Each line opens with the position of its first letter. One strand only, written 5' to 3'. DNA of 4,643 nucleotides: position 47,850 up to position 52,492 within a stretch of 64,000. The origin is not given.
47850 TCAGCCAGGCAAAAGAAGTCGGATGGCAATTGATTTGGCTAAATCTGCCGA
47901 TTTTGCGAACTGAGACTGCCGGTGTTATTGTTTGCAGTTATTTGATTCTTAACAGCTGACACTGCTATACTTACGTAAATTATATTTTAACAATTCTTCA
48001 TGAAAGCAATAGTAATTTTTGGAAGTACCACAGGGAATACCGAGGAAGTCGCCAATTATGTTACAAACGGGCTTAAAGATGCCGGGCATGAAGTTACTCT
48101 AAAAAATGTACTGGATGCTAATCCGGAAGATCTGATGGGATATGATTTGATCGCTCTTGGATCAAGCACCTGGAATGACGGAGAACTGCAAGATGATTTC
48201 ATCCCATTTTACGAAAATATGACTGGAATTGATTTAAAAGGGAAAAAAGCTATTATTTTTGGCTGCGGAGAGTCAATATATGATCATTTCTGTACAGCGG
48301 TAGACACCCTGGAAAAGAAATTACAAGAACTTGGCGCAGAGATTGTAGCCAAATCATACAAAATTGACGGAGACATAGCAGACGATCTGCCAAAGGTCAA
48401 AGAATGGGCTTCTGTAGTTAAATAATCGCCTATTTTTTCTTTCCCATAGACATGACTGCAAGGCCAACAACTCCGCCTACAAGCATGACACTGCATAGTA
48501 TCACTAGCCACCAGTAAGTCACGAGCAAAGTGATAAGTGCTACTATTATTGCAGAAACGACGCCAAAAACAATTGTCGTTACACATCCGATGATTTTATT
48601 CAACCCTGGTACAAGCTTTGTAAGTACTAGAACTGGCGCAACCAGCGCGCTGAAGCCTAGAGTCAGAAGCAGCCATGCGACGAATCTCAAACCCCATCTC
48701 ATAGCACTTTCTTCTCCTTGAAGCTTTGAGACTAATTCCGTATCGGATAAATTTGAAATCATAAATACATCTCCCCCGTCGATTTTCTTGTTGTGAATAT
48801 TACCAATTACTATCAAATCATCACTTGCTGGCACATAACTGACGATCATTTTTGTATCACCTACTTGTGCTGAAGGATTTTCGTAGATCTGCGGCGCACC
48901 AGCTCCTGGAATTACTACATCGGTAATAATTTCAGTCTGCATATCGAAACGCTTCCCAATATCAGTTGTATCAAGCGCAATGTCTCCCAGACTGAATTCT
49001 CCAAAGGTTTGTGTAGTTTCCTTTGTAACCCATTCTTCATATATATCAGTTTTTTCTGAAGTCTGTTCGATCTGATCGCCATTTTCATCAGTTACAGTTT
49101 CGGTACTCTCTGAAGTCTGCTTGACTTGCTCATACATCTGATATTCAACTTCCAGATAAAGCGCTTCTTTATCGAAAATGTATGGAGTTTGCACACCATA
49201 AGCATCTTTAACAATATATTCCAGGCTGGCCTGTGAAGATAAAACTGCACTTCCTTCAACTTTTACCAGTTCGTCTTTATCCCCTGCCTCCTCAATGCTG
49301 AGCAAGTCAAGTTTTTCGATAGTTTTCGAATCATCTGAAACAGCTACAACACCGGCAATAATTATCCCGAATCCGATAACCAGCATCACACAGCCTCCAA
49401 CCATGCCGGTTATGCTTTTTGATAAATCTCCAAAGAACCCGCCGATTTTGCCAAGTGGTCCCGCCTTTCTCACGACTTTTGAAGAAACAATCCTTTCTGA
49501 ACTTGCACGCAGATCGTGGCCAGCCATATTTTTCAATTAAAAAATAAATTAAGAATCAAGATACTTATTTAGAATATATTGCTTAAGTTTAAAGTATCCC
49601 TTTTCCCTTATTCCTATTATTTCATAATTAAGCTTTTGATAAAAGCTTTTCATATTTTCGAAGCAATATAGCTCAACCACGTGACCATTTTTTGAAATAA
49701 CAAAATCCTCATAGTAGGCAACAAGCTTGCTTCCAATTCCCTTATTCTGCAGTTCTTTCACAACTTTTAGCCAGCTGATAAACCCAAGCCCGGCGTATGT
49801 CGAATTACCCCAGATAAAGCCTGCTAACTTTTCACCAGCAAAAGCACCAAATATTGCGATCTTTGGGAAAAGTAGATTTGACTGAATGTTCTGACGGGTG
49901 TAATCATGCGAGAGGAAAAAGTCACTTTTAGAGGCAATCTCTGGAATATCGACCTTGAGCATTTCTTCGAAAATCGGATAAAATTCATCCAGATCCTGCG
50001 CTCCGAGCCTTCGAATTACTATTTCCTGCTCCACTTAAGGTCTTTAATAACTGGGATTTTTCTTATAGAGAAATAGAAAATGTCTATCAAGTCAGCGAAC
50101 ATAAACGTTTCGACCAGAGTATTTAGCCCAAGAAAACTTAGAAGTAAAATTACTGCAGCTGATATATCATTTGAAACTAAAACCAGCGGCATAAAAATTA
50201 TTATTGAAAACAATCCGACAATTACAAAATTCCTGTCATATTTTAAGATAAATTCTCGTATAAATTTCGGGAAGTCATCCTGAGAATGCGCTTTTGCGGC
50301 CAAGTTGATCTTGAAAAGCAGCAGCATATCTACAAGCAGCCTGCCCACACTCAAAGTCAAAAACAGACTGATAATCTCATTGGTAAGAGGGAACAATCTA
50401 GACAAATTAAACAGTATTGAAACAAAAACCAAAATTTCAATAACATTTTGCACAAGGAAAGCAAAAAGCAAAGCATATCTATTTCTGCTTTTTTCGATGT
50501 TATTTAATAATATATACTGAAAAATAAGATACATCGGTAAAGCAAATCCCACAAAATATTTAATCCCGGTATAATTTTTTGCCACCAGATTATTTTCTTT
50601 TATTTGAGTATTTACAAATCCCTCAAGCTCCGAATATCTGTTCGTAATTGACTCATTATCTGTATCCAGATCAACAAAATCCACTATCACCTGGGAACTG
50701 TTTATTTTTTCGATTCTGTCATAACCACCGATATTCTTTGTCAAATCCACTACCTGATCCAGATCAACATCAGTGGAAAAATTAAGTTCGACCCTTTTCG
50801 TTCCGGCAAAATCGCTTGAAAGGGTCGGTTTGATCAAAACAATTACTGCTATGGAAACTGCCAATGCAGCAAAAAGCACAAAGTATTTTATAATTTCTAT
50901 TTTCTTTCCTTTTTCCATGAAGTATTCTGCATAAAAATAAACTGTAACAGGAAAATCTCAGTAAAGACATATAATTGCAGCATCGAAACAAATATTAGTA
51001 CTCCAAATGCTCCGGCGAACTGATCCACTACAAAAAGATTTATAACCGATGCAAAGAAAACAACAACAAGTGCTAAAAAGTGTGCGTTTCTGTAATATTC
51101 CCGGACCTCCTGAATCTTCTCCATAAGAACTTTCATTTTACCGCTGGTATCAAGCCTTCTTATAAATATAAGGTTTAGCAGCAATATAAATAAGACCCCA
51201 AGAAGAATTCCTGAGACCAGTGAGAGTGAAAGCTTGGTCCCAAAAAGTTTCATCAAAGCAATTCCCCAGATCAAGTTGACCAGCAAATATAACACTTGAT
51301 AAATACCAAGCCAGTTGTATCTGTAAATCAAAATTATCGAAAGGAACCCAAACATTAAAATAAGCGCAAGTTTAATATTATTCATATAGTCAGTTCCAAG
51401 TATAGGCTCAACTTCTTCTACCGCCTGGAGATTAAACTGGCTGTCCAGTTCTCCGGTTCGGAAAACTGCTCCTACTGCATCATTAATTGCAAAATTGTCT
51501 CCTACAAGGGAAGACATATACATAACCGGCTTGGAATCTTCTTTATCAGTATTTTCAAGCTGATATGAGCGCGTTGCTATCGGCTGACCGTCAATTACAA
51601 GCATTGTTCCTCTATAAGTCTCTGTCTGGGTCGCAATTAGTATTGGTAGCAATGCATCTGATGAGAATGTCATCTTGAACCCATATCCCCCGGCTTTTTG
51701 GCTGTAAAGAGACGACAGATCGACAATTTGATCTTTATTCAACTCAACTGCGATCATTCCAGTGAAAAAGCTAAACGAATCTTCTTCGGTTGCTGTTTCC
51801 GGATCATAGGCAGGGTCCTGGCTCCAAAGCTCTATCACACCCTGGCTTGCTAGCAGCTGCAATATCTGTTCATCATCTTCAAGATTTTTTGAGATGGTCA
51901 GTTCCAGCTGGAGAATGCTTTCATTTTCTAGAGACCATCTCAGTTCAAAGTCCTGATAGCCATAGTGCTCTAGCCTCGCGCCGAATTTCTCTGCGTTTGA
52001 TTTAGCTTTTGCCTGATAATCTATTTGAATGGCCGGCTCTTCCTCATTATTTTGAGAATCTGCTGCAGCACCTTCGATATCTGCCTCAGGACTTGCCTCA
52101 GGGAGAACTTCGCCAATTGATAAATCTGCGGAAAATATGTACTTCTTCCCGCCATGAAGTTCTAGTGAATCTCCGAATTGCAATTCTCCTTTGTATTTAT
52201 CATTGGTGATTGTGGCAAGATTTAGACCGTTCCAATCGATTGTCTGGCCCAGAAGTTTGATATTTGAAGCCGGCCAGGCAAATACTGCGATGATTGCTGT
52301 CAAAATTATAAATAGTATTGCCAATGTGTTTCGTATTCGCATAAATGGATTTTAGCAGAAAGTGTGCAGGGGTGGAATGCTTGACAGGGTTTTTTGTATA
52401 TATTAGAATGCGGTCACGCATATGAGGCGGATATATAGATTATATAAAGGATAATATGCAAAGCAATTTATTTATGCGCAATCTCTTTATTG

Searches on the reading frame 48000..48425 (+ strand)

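Call 14: search_protein_families(library=pfam, proteins=[window:48000-48425:+], max_evalue=0.001)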
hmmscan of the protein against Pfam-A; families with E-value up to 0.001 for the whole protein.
window:48000-48425:+ (141 aa): 4 families
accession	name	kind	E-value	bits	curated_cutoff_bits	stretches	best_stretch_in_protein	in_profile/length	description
PF00258.30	Flavodoxin_1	-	3e-31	108.9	25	1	5-127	1-132/143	Flavodoxin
PF12724.12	Flavodoxin_5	-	1e-08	36.1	27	1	4-90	1-84/145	Flavodoxin domain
PF12641.12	Flavodoxin_3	-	1.1e-05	25.7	27.5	1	5-128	2-115/160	Flavodoxin domain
PF03358.20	FMN_red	-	9e-05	22.5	24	1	1-78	1-72/152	NADPH-dependent FMN reductase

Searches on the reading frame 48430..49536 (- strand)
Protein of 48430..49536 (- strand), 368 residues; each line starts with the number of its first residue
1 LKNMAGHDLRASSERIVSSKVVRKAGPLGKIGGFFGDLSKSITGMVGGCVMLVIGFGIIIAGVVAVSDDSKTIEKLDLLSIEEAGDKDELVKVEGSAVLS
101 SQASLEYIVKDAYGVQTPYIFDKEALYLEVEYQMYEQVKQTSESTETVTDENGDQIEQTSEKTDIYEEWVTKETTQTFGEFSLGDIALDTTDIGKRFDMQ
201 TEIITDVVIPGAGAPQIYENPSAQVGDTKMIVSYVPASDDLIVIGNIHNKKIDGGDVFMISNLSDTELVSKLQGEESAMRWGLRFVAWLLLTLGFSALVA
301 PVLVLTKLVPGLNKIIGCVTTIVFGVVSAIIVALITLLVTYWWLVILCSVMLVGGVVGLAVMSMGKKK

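Call 14: search_protein_families(library=pfam, proteins=[window:48430-49536:-], max_evalue=0.001)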
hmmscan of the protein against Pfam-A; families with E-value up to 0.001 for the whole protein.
window:48430-49536:- (368 aa): 1 family
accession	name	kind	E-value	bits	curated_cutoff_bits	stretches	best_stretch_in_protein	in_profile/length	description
PF07787.17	TMEM43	-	2.1e-11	44.1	23.3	1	221-337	119-242/250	Transmembrane protein 43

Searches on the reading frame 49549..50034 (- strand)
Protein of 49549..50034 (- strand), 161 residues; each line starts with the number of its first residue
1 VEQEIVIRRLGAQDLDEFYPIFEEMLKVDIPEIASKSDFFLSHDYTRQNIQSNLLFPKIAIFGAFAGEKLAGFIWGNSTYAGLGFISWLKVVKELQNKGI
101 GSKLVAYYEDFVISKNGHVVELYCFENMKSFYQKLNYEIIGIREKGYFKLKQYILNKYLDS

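Call 14: search_protein_families(library=pfam, proteins=[window:49549-50034:-], max_evalue=0.001)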
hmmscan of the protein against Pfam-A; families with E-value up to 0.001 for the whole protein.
window:49549-50034:- (161 aa): 4 families
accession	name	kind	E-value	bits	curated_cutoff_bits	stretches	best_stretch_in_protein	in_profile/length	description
PF00583.31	Acetyltransf_1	-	1.7e-09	38.4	20.7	1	46-137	20-116/116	Acetyltransferase (GNAT) family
PF13673.13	Acetyltransf_10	-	2.7e-08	34.3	23.6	1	40-140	13-110/128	Acetyltransferase (GNAT) domain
PF13508.13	Acetyltransf_7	-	7.5e-08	33.1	27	1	61-138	5-83/84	Acetyltransferase (GNAT) domain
PF08445.16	FR47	-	0.00061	20.2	22.1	1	83-140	21-80/86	FR47-like protein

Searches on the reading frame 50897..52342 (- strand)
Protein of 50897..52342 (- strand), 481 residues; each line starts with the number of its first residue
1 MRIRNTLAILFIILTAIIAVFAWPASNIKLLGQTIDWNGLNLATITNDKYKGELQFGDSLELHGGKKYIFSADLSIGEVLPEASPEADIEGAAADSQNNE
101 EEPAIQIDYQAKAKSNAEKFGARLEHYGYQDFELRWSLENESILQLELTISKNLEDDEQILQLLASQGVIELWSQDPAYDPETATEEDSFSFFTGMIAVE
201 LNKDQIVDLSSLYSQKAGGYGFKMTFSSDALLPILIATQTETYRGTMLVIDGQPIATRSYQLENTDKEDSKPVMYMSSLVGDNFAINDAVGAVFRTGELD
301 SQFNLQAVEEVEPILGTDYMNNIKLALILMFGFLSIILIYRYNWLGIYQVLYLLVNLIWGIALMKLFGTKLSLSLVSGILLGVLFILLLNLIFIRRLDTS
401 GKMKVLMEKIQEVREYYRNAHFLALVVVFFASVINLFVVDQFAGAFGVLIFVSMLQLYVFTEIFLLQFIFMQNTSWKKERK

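Call 15: search_protein_families(library=pfam, proteins=[window:50897-52342:-], max_evalue=0.001)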
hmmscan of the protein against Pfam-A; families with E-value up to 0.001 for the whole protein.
window:50897-52342:- (481 aa): 1 family
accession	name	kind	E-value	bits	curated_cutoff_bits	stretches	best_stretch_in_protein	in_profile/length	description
PF02355.23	SecD_SecF_C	-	2.7e-05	24.1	20.5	1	299-380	9-91/189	Protein export membrane protein SecD/SecF, C-terminal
